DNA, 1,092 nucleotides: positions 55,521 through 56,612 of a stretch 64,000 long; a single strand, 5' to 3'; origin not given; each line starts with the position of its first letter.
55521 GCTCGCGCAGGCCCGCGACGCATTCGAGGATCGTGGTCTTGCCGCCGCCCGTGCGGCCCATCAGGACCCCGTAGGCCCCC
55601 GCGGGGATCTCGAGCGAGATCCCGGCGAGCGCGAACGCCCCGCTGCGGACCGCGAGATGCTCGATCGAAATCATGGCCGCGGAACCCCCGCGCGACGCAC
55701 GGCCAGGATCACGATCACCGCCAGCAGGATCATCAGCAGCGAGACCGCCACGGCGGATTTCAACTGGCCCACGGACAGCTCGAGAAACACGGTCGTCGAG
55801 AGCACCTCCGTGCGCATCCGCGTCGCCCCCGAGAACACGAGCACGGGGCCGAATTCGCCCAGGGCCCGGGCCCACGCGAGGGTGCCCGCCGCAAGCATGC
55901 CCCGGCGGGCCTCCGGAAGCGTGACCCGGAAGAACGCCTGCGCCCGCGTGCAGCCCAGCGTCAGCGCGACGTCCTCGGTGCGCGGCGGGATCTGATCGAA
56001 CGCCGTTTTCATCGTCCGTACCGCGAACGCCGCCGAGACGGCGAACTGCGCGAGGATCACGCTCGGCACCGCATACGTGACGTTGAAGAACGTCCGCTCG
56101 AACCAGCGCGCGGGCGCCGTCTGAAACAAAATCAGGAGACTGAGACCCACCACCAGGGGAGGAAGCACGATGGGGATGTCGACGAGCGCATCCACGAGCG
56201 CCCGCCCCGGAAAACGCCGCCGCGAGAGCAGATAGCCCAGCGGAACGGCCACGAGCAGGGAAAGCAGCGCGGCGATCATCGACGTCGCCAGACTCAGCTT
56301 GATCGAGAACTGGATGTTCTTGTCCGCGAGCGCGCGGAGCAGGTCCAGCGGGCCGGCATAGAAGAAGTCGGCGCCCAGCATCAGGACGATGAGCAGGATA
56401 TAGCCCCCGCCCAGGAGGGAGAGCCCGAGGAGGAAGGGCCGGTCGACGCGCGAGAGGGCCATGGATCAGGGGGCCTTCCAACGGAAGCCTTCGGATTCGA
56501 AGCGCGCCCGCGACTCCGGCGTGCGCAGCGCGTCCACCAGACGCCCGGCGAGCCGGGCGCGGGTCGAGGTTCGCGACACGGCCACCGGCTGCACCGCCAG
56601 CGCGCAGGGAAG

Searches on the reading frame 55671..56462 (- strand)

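Call 84: search_protein_families(library=pfam, proteins=[window:55671-56462:-], max_evalue=0.001)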
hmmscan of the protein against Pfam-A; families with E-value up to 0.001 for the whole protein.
window:55671-56462:- (263 aa): 1 family
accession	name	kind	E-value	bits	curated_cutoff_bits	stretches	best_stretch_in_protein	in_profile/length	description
PF00528.27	BPD_transp_1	-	1.5e-15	57.9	26.4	1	72-255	1-174/184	Binding-protein-dependent transport system inner membrane component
